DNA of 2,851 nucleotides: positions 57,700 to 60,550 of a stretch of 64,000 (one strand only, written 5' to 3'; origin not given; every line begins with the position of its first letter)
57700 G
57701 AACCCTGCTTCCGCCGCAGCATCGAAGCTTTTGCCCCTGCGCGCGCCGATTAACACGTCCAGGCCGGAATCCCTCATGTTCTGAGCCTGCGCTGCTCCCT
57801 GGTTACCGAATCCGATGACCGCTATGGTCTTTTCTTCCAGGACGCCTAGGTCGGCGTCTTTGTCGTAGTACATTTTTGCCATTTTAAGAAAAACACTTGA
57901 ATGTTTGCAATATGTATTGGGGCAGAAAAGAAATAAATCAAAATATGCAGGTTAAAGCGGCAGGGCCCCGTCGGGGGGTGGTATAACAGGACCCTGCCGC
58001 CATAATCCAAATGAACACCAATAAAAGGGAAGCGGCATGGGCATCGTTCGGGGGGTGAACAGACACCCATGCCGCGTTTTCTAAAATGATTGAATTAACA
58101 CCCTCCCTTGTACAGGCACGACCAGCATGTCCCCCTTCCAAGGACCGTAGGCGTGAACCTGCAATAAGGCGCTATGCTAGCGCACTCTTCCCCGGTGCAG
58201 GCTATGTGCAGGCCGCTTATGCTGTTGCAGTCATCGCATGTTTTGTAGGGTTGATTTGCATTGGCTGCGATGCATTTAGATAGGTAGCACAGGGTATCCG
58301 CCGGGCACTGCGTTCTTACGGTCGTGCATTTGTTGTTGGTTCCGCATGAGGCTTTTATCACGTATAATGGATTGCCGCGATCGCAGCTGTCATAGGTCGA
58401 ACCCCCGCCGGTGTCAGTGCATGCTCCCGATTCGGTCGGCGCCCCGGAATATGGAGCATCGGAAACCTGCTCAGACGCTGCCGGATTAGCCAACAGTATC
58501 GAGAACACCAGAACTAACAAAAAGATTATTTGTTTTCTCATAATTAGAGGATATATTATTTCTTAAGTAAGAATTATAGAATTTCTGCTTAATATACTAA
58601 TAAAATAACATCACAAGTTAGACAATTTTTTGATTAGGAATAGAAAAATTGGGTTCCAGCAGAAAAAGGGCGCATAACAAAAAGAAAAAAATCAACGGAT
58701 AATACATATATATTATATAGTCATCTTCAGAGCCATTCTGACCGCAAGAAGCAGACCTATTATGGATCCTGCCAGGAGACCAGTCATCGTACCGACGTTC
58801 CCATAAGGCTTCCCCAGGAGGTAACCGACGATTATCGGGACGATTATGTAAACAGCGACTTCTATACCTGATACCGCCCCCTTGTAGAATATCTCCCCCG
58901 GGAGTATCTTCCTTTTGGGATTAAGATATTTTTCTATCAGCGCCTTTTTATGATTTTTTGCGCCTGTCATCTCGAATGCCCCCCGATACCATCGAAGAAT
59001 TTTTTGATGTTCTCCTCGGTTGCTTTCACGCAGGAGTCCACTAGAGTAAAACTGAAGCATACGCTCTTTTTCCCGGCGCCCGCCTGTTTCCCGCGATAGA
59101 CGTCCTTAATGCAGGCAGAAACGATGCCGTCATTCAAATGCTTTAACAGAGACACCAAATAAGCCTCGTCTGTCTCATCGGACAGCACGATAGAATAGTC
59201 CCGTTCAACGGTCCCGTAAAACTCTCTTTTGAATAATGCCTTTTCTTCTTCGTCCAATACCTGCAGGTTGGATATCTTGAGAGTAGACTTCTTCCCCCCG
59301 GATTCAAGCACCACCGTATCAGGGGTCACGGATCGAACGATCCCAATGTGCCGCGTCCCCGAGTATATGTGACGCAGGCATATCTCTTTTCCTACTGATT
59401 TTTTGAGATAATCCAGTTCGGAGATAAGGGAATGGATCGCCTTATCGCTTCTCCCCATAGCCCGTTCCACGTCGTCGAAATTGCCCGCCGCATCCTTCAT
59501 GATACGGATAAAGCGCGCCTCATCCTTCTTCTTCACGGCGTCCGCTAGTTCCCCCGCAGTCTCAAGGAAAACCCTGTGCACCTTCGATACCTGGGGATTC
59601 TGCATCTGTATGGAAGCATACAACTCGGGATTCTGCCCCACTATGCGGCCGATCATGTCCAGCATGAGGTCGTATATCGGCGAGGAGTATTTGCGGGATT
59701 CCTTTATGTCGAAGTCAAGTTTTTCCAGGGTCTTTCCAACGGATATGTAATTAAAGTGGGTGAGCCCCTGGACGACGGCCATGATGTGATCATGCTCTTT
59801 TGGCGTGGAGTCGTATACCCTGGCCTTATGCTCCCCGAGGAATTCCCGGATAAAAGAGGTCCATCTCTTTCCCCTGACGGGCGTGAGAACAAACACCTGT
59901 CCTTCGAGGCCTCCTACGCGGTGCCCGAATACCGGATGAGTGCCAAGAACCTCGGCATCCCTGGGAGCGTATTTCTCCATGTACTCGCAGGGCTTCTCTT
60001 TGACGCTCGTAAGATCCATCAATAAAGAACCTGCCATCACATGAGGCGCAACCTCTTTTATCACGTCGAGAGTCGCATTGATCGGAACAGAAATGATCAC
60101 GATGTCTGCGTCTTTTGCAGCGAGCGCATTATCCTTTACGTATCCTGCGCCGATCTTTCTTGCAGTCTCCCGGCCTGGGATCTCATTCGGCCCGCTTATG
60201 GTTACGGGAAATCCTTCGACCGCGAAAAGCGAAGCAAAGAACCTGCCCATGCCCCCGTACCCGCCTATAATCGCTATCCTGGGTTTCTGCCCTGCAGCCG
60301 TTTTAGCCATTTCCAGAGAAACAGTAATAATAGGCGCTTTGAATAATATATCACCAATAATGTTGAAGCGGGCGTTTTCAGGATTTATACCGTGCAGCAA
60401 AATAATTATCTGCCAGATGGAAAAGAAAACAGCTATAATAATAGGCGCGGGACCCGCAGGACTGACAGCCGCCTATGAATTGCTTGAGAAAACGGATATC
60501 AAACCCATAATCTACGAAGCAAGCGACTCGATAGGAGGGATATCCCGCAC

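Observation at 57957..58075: Two tandem hairpin elements with a conserved G-rich loop upstream of ilvC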

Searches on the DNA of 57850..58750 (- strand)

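Call 46: build_rna_model(alignment_id=A3, structure=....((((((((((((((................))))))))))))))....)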
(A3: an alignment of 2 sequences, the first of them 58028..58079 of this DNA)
Model R1 built from alignment A3 (2 sequences, 52 columns); structure: as given.
model positions 52; base pairs 14; branch points 0; effective number of sequences 2; information 0.754 bits per position. Calibrated on 0.2 Mb of random sequence (short: E-values are rough).
structure used (alignment columns):
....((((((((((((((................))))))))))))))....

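Call 47: search_with_rna_model(model_id=R1, source=window, filters=off, max_evalue=10)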
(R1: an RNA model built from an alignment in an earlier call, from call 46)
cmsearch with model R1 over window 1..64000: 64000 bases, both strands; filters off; matches with E-value up to 10: 9.
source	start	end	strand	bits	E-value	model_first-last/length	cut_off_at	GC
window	57953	58004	-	64.5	1.8e-14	1-52/52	no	0.65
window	58028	58079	-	62.7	5.2e-14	1-52/52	no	0.63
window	57953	58004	+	25.8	0.00023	1-52/52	no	0.65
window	58028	58079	+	19.9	0.0077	1-52/52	no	0.63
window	60958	61023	+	10.2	2.7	1-52/52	no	0.47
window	8709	8749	-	10.1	2.9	1-52/52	no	0.49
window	54627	54678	-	8.9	5.9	1-52/52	no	0.38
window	56820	56871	+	8.5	7.5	1-52/52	no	0.48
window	35407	35429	+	8.3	8.7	1-52/52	no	0.52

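Call 48: search_with_rna_model(model_id=R1, sources=[L001, L081, L082, L083, L084, L085, L126, L127, L128, L129], filters=off, max_evalue=10)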
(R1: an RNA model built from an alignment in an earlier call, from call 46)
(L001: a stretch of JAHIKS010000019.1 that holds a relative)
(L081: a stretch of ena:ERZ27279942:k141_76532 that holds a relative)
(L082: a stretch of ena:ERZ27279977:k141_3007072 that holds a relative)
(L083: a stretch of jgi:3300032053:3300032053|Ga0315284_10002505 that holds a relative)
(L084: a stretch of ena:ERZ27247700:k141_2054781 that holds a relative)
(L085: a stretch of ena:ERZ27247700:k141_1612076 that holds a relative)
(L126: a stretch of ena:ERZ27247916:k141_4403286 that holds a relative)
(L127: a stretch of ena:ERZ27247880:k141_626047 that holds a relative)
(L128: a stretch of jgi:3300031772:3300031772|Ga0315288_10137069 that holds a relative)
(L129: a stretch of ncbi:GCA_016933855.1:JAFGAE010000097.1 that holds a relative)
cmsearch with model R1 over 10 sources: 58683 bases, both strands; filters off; matches with E-value up to 10: 14.
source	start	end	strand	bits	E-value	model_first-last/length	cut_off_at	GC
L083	5938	5979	-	10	2.8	1-52/52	no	0.67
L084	2685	2726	-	10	2.8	1-52/52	no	0.67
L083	3814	3854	+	9.9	3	1-52/52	no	0.37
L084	561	601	+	9.9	3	1-52/52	no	0.37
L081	7306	7357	+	9.7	3.3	1-52/52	no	0.5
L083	5938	5979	+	9.4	3.9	1-52/52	no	0.67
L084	2685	2726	+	9.4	3.9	1-52/52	no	0.67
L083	1123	1143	+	9.1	4.9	1-52/52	no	0.62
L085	2613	2649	+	8.8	5.7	1-52/52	no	0.54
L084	3616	3663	-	8.6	6.6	1-52/52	no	0.48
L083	3814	3854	-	8.4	7.3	1-52/52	no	0.37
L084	561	601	-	8.4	7.3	1-52/52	no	0.37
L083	4300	4328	+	8.3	7.7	1-52/52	no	0.55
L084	1047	1075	+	8.3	7.7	1-52/52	no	0.55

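Call 51: search_rna_families(source=window, start=57850, end=58750, threshold=evalue, max_evalue=10, show_alignments=2)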
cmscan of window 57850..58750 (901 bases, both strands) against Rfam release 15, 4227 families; matches with E-value up to 10: 3.
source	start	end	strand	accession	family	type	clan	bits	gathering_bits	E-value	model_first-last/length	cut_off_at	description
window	58582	58665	+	RF00267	snoR64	Gene; snRNA; snoRNA; CD-box;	-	22.7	45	0.17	1-94/94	no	Small nucleolar RNA R64/Z200 family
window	57941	58014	-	RF03781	mir-4524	Gene; miRNA;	-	16.3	68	2.8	1-84/84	no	mir-4524 microRNA precursor family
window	58656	58730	-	RF00268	snoZ7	Gene; snRNA; snoRNA; CD-box;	CL00057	15.8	43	9.9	1-78/78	no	Small nucleolar RNA snoZ7/snoR77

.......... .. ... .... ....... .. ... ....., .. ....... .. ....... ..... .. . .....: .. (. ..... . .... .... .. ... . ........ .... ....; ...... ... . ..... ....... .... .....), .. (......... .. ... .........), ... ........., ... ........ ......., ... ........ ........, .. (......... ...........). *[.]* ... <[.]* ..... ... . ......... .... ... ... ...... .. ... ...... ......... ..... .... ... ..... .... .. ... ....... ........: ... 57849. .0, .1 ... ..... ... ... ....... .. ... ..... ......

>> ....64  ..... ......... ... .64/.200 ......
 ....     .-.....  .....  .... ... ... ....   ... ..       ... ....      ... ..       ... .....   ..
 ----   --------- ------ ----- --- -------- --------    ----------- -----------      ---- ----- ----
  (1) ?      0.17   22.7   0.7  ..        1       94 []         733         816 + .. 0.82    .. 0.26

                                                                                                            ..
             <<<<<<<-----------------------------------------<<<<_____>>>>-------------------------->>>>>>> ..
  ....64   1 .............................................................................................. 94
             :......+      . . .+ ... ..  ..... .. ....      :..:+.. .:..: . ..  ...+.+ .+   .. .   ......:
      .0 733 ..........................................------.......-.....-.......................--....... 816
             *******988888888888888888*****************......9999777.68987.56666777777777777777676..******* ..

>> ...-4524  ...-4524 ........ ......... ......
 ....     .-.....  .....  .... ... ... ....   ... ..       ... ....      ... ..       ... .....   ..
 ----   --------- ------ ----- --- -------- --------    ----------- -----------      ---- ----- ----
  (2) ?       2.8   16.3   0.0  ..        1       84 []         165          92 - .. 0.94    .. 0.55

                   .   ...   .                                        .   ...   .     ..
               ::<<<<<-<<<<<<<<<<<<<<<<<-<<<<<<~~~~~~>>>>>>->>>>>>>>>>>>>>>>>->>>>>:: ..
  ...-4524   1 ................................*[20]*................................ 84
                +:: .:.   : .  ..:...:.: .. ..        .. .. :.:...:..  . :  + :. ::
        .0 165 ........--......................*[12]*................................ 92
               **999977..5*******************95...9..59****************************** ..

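Call 53: search_dna_similar(query=window:57900-58720:-, collection=phages, mode=distant, max_evalue=0.01)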
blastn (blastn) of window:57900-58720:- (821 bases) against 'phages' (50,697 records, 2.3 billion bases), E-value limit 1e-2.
No match.

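Call 74: search_with_rna_model(model_id=R1, sources=[L087, L088, L089, L090, L091, L092, L093, L094, L095, L096, L097, L098, L099, L100, L101, L102, L103, L104, L105, L106, L107, L108, L109, L110, L111, L112, L113, L114, L115, L116, L117, L118, L119, L120, L121, L122, L123, L124, L125, L130, L131, L132, L133, L134, L135, L136], max_evalue=1)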
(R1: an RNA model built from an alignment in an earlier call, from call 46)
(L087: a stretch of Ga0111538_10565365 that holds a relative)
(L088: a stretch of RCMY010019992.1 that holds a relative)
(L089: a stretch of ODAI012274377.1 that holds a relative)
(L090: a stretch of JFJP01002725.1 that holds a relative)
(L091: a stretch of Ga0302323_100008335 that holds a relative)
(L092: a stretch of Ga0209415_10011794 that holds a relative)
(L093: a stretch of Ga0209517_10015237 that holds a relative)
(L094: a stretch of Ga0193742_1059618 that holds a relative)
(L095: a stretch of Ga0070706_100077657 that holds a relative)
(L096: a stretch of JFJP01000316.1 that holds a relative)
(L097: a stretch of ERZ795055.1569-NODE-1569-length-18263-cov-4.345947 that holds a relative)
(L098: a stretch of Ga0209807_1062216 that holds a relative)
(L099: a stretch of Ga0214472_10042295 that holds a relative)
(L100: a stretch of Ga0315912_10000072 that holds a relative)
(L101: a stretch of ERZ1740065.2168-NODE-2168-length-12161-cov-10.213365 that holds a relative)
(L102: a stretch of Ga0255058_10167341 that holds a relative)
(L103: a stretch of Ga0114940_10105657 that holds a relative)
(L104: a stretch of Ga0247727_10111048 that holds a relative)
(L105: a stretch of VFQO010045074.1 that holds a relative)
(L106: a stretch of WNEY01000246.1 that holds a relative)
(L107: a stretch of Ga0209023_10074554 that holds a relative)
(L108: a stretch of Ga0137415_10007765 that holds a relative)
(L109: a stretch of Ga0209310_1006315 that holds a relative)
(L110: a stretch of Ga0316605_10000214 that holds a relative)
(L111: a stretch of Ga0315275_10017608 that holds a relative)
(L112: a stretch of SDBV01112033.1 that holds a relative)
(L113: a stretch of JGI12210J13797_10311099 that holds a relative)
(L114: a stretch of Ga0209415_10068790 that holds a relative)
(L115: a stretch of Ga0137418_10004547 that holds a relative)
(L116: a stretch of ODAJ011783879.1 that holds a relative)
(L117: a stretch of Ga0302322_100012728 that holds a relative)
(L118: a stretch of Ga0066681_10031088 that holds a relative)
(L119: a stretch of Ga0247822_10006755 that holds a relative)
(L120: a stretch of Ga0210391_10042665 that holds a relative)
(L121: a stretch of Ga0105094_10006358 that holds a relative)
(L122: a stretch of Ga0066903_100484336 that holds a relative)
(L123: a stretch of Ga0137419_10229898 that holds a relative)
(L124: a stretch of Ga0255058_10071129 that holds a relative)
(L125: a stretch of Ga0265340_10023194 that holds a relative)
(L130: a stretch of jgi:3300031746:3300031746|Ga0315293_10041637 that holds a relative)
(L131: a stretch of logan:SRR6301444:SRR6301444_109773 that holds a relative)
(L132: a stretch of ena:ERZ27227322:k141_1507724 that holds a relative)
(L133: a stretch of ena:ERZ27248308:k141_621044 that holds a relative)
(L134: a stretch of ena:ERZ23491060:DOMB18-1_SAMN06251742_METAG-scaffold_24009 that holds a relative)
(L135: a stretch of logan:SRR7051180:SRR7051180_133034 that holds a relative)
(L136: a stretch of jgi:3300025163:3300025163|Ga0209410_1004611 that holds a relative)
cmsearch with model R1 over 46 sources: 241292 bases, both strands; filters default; matches with E-value up to 1: 3.
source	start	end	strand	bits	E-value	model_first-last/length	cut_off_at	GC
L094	964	1012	-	16.7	0.2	1-52/52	no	0.78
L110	751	796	-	15.7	0.38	1-52/52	no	0.72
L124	913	959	-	14.2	0.92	1-52/52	no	0.62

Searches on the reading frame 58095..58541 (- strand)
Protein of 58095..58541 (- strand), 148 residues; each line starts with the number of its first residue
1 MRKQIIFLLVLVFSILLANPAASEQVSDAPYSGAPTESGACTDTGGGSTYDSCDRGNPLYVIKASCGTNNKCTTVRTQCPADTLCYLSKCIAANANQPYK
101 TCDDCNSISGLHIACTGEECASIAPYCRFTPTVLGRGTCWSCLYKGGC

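Call 20: search_protein_families(library=pfam, proteins=[window:58095-58541:-], max_evalue=0.01)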
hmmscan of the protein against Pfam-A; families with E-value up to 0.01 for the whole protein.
window:58095-58541:- (148 aa): 0 families

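Call 30: find_encoding_contigs(protein=window:58095-58541:-, flank=4000, max_places=10)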
Protein window:58095-58541:- (148 aa): 1 contig read that carries it; 1 place shown.
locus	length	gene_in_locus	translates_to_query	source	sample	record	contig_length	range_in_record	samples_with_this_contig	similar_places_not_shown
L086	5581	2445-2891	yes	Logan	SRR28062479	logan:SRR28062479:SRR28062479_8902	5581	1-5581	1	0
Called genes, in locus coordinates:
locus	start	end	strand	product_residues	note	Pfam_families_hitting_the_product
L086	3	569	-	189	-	?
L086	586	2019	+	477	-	PF03446:NAD_binding_2 (weak), PF03807:F420_oxidored, PF02153:PDH_N, PF20463:PDH_C, PF03147:FDX-ACB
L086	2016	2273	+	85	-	-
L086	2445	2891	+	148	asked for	-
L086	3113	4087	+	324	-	PF02826:2-Hacid_dh_C, PF07991:KARI_N, PF03446:NAD_binding_2 (weak), PF03807:F420_oxidored (faint), PF01450:KARI_C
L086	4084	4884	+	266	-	PF01557:FAA_hydrolase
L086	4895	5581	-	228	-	?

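Call 35: find_homologous_proteins(query=window:58095-58541:-, max_evalue=0.001)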
Query window:58095-58541:- (148 aa): 1 proteins with E <= 0.001 among 15 candidates.
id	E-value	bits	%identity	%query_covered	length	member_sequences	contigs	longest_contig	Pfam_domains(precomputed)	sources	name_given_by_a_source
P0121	4.4e-96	337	100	100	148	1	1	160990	-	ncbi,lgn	ncbi:MAG: hypothetical protein WAX07_10500 [Candidatus Altiarchaeia archaeon]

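Call 60: search_protein_representatives(protein=window:58095-58541:-)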
Query: 148 residues. Proteins with E-value up to 0.001 (for the whole library): 1; up to 1e-10: 1; up to 1e-30: 1. The best 1 are listed.
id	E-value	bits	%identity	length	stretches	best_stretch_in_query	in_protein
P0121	1.4e-96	336.9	100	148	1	1-148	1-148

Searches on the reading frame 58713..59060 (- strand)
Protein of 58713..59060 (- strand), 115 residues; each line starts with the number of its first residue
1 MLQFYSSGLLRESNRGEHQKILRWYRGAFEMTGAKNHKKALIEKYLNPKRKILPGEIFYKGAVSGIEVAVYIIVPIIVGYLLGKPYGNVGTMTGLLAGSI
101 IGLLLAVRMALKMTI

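Call 20: search_protein_families(library=pfam, proteins=[window:58713-59060:-], max_evalue=0.01)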
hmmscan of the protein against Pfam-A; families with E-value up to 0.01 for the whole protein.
window:58713-59060:- (115 aa): 1 family
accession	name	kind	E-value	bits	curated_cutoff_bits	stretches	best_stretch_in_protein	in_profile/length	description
PF09527.15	ATPase_gene1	-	0.0026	18.2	26.6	1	65-109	8-54/54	Putative F0F1-ATPase subunit Ca2+/Mg2+ transporter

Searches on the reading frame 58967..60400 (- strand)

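Call 20: search_protein_families(library=pfam, proteins=[window:58967-60400:-], max_evalue=0.01)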
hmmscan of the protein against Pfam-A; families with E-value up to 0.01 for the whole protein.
window:58967-60400:- (477 aa): 7 families
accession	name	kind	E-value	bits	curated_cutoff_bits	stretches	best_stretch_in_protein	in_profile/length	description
PF02153.23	PDH_N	-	9e-27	93.9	26.5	1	62-196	8-153/154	Prephenate dehydrogenase, nucleotide-binding domain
PF20463.3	PDH_C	-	4.5e-25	88.4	22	1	199-302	1-101/102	Prephenate dehydrogenase, dimerization domain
PF03807.23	F420_oxidored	-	2.9e-10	41.1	21.6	1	41-131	1-92/94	NADP oxidoreductase coenzyme F420-dependent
PF03147.19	FDX-ACB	-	6e-10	39.9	31.1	1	397-471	5-80/94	Ferredoxin-fold anticodon binding domain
PF03446.21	NAD_binding_2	-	1.9e-07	31.7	21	1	42-171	2-133/161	NAD binding domain of 6-phosphogluconate dehydrogenase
PF07991.19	KARI_N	-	0.00019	21.5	20.6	1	41-127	6-91/165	Acetohydroxy acid isomeroreductase, NADPH-binding domain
PF02737.24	3HCDH_N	-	0.0046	17.3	22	0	42-115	2-77/180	3-hydroxyacyl-CoA dehydrogenase, NAD binding domain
